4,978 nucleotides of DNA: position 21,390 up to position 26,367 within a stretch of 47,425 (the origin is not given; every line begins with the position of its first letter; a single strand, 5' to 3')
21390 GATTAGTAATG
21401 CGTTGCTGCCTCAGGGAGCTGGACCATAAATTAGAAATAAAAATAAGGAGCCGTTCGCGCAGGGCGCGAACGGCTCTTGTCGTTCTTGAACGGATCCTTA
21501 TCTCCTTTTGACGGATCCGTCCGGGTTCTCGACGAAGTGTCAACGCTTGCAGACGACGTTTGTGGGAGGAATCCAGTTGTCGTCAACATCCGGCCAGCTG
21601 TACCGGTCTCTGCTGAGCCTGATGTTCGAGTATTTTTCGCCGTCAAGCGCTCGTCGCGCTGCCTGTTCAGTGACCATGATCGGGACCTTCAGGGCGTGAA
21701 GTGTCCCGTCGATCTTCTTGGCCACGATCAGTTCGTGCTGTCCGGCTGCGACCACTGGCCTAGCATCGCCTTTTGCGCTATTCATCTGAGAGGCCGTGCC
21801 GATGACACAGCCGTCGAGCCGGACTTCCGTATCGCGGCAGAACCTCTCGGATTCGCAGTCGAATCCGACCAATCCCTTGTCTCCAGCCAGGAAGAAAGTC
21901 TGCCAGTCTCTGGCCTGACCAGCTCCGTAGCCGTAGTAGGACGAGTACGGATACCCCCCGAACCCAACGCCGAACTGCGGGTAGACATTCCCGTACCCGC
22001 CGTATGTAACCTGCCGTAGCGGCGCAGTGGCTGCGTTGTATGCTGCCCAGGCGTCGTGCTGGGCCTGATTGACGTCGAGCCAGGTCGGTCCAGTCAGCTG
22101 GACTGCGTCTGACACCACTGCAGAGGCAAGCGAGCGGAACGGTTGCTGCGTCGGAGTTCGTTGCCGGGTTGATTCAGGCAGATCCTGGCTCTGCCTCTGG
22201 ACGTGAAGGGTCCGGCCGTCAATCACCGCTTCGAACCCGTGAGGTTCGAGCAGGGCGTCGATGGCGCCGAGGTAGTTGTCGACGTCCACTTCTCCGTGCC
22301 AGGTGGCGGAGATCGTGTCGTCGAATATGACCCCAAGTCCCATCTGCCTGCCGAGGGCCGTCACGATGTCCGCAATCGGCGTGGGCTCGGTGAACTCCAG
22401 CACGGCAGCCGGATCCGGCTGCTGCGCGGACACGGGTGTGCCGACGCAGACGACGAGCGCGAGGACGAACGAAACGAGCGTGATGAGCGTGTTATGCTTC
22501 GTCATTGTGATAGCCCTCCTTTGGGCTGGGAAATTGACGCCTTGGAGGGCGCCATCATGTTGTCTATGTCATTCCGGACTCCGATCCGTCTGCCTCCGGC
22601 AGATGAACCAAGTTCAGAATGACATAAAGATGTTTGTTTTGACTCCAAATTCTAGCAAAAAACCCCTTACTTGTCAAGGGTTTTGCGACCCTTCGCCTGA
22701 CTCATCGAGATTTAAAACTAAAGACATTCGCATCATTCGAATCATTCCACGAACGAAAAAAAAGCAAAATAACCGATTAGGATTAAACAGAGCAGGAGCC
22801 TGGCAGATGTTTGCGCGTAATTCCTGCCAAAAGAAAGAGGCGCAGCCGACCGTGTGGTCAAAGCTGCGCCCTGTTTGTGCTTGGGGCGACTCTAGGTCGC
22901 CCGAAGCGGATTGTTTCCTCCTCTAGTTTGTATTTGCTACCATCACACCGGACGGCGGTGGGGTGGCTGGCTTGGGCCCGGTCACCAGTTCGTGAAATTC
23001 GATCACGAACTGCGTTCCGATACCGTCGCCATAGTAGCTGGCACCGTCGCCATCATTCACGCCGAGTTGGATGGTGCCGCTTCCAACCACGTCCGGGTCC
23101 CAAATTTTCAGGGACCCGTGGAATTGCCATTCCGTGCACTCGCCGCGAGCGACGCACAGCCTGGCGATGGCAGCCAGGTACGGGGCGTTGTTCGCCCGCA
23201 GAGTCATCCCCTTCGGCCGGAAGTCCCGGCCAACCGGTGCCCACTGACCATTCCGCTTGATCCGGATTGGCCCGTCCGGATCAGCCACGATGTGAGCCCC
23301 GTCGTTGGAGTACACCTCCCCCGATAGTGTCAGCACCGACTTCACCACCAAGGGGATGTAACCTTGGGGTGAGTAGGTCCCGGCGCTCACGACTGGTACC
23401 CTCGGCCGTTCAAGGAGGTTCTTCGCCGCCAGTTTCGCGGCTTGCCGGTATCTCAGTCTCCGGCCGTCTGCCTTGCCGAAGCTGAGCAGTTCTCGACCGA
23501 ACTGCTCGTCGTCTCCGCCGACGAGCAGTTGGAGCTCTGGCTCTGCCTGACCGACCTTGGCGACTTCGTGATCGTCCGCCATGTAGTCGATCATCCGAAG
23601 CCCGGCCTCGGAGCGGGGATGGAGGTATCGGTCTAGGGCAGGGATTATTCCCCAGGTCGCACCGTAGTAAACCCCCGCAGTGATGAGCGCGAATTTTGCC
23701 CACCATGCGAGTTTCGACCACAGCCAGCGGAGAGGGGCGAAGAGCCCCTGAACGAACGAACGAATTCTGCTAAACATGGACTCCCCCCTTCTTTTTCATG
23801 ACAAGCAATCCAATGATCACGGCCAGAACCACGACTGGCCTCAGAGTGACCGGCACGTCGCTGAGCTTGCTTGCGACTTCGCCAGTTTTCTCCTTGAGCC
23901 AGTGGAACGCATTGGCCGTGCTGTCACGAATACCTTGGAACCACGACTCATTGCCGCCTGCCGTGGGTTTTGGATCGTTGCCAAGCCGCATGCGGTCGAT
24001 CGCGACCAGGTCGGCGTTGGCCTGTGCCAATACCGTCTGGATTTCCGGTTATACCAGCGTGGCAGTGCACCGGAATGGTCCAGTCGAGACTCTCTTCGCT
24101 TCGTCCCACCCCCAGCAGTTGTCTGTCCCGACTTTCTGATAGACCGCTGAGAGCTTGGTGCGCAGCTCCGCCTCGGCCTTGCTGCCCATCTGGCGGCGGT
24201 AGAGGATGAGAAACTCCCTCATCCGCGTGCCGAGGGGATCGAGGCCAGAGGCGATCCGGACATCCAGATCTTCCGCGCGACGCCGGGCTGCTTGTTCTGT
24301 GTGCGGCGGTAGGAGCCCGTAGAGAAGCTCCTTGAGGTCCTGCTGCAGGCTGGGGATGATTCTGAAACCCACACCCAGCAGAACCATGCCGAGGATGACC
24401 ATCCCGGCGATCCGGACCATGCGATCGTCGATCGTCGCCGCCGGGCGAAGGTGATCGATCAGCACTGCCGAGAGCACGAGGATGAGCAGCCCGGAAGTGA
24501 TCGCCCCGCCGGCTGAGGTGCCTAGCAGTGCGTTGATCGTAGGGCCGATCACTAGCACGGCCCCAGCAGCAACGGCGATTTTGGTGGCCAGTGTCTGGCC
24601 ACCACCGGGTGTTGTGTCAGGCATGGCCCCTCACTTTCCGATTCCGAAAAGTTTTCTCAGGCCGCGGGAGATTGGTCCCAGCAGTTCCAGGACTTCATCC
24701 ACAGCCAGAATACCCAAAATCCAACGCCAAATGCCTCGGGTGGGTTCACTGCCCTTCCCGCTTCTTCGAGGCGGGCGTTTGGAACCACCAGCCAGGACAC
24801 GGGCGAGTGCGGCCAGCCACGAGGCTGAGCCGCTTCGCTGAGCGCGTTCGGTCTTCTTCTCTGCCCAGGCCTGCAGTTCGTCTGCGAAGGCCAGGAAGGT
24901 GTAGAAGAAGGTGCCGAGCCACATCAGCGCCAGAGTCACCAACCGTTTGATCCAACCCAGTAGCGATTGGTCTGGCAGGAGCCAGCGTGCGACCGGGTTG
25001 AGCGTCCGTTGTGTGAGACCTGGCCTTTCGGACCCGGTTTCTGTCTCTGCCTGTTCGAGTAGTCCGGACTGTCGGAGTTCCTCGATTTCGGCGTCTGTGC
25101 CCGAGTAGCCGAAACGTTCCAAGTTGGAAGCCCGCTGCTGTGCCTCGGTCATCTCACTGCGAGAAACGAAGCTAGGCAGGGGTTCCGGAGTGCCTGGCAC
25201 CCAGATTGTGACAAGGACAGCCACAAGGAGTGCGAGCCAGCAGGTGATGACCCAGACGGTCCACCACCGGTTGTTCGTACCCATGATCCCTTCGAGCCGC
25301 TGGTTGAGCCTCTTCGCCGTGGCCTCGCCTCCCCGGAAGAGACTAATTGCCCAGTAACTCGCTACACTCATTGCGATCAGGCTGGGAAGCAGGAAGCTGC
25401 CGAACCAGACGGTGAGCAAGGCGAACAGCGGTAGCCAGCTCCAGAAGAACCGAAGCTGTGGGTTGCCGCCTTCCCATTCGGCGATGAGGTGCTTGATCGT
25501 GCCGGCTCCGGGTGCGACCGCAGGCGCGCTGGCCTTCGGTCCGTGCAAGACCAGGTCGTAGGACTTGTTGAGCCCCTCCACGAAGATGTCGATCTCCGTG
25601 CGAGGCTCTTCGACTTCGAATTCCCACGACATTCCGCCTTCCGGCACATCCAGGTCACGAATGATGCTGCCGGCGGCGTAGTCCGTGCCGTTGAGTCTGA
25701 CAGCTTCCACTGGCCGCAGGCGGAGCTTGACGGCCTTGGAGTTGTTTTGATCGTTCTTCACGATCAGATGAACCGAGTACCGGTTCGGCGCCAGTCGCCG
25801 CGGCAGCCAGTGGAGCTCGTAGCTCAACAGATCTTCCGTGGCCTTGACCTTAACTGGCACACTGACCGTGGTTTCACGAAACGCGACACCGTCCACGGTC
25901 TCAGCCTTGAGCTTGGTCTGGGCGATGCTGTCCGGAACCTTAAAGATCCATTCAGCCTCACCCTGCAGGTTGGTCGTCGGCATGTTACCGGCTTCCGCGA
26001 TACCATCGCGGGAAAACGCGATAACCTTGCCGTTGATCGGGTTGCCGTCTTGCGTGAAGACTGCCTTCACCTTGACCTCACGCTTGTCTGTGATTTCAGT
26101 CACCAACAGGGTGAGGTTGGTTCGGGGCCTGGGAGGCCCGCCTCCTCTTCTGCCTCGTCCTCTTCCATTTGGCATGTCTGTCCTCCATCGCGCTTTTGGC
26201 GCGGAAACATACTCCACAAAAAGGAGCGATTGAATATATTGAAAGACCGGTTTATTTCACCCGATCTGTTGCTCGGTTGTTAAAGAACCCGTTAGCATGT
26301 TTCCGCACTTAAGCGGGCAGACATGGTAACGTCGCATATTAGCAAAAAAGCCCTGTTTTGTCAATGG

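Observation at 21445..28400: Seven-gene, ~7-kb high-GC island encoding only secreted/membrane proteins, between the pilin array and tRNA-Leu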

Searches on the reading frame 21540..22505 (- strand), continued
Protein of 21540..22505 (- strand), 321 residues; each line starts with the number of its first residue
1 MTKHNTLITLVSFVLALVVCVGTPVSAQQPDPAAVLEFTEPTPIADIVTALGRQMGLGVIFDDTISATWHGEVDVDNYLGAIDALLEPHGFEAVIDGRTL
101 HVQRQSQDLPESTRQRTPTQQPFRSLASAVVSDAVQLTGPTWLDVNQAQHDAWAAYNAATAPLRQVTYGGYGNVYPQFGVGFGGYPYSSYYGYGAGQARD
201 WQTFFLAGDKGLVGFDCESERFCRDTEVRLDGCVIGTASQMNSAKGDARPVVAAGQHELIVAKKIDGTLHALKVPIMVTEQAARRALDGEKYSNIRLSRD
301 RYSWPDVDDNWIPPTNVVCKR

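Call 97: find_encoding_contigs(protein=P0006, flank=10000, max_places=4)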
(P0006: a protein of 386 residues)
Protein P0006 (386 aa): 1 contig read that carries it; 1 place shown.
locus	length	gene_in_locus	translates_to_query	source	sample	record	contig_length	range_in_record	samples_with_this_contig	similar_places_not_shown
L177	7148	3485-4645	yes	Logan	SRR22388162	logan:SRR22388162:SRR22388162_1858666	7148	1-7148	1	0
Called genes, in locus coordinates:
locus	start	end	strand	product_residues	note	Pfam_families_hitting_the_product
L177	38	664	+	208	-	-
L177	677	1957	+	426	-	-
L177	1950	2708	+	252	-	-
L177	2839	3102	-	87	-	-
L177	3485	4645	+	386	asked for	-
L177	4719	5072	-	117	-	PF18895:T4SS_pilin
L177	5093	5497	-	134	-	PF18895:T4SS_pilin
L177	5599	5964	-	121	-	PF04956:TrbC (faint), PF18895:T4SS_pilin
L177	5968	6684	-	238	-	PF18895:T4SS_pilin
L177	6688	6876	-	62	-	PF18895:T4SS_pilin (weak)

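Call 98: find_encoding_contigs(protein=P0021, flank=10000, max_places=3)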
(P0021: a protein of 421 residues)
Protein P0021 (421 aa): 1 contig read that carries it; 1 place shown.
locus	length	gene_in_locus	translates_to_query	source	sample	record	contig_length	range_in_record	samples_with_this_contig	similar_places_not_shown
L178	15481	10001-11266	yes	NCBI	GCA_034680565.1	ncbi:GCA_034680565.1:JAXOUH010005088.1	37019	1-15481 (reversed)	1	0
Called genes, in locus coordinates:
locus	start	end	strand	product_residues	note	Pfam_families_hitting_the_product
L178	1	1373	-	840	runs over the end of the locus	PF02463:SMC_N, PF13175:AAA_15, PF13304:AAA_21 (weak), PF13476:AAA_23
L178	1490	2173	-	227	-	PF22935:RM44_endonuclase, PF14622:Ribonucleas_3_3, PF00636:Ribonuclease_3, PF00035:dsrm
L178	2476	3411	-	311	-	-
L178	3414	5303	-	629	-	PF06480:FtsH_ext (weak), PF00004:AAA, PF07728:AAA_5 (weak), PF17862:AAA_lid_3, PF01434:Peptidase_M41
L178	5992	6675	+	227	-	-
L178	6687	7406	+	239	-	-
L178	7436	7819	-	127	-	-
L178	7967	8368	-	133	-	-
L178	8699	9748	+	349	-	-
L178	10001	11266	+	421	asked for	-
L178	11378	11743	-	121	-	-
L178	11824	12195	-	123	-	PF18895:T4SS_pilin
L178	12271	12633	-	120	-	PF18895:T4SS_pilin (weak)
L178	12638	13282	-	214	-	PF18895:T4SS_pilin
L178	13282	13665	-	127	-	PF18895:T4SS_pilin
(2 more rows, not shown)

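Call 99: find_encoding_contigs(protein=P0032, flank=10000, max_places=3)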
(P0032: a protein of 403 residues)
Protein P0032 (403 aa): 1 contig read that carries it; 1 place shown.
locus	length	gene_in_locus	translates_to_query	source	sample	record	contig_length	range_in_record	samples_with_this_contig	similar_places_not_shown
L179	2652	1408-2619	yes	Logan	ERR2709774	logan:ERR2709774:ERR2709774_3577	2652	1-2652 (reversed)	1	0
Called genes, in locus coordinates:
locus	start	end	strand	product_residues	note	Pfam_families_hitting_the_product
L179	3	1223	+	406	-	?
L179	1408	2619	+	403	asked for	-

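Call 100: find_encoding_contigs(protein=P0039, flank=10000, max_places=3)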
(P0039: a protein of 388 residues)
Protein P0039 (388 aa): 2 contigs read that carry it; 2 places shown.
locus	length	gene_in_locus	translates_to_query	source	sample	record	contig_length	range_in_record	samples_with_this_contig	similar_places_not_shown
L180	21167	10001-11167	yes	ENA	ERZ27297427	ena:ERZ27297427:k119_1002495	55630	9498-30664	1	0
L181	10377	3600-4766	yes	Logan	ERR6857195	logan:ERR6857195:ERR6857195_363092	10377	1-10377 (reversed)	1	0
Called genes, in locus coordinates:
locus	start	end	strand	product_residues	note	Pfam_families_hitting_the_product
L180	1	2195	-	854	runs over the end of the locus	PF02463:SMC_N, PF13175:AAA_15, PF13304:AAA_21 (weak), PF13476:AAA_23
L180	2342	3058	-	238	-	PF22935:RM44_endonuclase (weak), PF14622:Ribonucleas_3_3, PF00636:Ribonuclease_3, PF00035:dsrm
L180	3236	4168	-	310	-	PF25231:DUF7847 (weak)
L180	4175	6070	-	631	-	PF06480:FtsH_ext (faint), PF20720:nSTAND3 (faint), PF00004:AAA, PF07728:AAA_5 (weak), PF17862:AAA_lid_3, PF01434:Peptidase_M41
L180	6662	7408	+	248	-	-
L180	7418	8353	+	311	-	-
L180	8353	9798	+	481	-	-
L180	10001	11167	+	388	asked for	-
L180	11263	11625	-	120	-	PF04956:TrbC (weak), PF18895:T4SS_pilin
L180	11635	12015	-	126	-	PF18895:T4SS_pilin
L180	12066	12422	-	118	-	PF04956:TrbC (weak), PF18895:T4SS_pilin (weak)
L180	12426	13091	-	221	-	PF18895:T4SS_pilin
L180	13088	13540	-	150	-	PF18895:T4SS_pilin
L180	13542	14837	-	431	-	PF01547:SBP_bac_1, PF13416:SBP_bac_8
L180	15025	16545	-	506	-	PF05362:Lon_C (weak), PF13541:ChlI, PF00493:MCM, PF00158:Sigma54_activat (weak), PF01078:Mg_chelatase, PF00004:AAA (weak), PF07728:AAA_5 (weak), PF13335:Mg_chelatase_C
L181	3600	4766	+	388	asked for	-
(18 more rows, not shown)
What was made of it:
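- Distant members P0006, P0021 and P0039 lie in the same synteny block (calls 97-100).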

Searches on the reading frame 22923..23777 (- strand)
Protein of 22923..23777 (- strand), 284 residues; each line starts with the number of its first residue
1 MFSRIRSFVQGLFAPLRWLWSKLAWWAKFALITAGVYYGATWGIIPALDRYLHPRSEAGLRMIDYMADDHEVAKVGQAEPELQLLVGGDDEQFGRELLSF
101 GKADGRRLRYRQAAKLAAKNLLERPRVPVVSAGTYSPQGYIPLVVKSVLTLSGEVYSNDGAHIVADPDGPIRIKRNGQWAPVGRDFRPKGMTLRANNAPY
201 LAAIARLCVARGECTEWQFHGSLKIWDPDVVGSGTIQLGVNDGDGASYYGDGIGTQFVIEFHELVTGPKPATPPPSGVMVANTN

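Call 6: search_protein_families(library=pfam, proteins=[window:22923-23777:-], max_evalue=1)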
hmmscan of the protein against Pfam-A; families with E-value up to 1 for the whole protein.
window:22923-23777:- (284 aa): 0 families

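Call 7: search_protein_families(library=phrogs, proteins=[window:22923-23777:-], max_evalue=1)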
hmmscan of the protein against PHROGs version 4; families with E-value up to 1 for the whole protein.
window:22923-23777:- (284 aa): 1 family
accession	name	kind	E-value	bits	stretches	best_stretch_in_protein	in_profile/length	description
phrog_28273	-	unknown function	0.67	10.8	0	16-32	9-25/46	-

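Call 8: search_protein_families(library=ncbifam, proteins=[window:22923-23777:-], max_evalue=1)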
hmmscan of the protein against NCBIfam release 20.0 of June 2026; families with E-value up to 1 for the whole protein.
window:22923-23777:- (284 aa): 0 families

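Call 67: search_solved_structures(query=A6, max_evalue=10)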
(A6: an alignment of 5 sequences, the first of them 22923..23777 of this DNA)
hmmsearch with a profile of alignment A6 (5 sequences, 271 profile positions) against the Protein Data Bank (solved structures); distinct sequences matched with E-value up to 10: 3.
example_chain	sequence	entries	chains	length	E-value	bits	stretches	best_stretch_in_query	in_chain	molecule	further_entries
7oyc_r1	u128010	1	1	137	0.47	13.1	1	52-115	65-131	60S ribosomal protein L28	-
6iwe_A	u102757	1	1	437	0.51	13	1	194-260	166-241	Fructosyl peptide oxidase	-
4rsl_A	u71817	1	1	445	0.53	13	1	194-260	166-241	Fructosyl peptide oxidase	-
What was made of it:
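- ORF6 has no detectable similarity to the GspC/PilP HR domain or to FecR (call 67).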

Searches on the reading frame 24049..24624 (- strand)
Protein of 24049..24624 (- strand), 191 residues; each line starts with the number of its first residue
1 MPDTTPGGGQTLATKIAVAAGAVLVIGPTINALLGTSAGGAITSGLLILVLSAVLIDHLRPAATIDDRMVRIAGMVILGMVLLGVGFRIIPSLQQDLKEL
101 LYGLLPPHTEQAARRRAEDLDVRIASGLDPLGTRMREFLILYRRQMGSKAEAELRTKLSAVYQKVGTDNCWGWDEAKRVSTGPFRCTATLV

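Call 6: search_protein_families(library=pfam, proteins=[window:24049-24624:-], max_evalue=1)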
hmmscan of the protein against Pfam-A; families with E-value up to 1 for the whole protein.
window:24049-24624:- (191 aa): 2 families
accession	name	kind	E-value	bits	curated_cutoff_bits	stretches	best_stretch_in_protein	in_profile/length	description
PF13356.12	Arm-DNA-bind_3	-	0.12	12.9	27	1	99-134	45-80/83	Arm DNA-binding domain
PF11992.13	TgpA_N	-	0.13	11.7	30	1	22-121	108-207/333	TgpA N-terminal domain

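Call 7: search_protein_families(library=phrogs, proteins=[window:24049-24624:-], max_evalue=1)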
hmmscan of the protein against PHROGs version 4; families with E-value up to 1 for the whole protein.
window:24049-24624:- (191 aa): 0 families

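Call 8: search_protein_families(library=ncbifam, proteins=[window:24049-24624:-], max_evalue=1)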
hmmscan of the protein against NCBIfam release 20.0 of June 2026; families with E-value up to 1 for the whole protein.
window:24049-24624:- (191 aa): 0 families

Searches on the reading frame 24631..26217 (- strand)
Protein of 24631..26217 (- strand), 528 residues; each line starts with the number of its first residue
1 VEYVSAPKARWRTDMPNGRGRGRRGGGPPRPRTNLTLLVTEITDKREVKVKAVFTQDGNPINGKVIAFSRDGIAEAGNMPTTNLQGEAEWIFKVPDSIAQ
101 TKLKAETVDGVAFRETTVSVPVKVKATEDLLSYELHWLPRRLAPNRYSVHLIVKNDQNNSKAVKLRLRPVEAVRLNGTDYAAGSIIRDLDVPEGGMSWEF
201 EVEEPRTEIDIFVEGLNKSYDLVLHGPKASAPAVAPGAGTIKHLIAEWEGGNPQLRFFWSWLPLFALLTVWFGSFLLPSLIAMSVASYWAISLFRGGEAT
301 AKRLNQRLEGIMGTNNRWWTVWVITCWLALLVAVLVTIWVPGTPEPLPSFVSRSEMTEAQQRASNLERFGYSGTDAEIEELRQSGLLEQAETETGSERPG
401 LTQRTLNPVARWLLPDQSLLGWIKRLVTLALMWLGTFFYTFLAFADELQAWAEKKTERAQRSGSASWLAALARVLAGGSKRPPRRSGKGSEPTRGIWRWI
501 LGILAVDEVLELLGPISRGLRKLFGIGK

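Call 6: search_protein_families(library=pfam, proteins=[window:24631-26217:-], max_evalue=1)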
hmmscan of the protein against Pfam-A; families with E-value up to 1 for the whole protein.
window:24631-26217:- (528 aa): 2 families
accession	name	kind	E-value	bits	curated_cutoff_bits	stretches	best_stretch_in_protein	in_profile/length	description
PF02369.22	Big_1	-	0.042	14.4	34.9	1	47-93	18-67/93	Bacterial Ig-like domain (group 1)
PF17789.7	MG4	-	0.054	14.2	24.7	1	53-125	22-93/95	Macroglobulin domain MG4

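Call 7: search_protein_families(library=phrogs, proteins=[window:24631-26217:-], max_evalue=1)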
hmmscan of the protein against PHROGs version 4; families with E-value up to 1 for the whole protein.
window:24631-26217:- (528 aa): 1 family
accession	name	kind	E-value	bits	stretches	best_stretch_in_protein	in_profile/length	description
phrog_17771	-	unknown function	0.17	13.1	1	123-168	42-85/147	-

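Call 8: search_protein_families(library=ncbifam, proteins=[window:24631-26217:-], max_evalue=1)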
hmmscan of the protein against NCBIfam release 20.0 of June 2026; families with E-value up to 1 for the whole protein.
window:24631-26217:- (528 aa): 0 families

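Call 18: find_homologous_proteins(query=window:24631-26175:-)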
Query window:24631-26175:- (514 aa): 1 proteins with E <= 0.001 among 8000 candidates.
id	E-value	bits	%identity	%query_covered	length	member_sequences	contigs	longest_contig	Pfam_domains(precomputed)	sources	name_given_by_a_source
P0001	0.0e+0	1103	100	95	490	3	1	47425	-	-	-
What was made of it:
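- Tried and rejected: ORF3 found only itself (call 18).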

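Call 55: search_dna_similar(query=window:24631-26175:-, collection=phages, mode=protein, max_evalue=0.01, max_rows=10)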
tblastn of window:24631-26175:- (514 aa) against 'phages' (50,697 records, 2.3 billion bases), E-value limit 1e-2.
No match.

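Call 82: find_related_loci(query=window:24631-26175:-, collection=viral_contigs, flank=8000)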
Query window:24631-26175:- (514 aa) in viral_contigs; peptide patterns used: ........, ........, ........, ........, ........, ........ (x = any residue, [..] = any of these).
2 stretches matched a pattern, but none encodes a relative of the query by tblastn (E <= 1e-3).
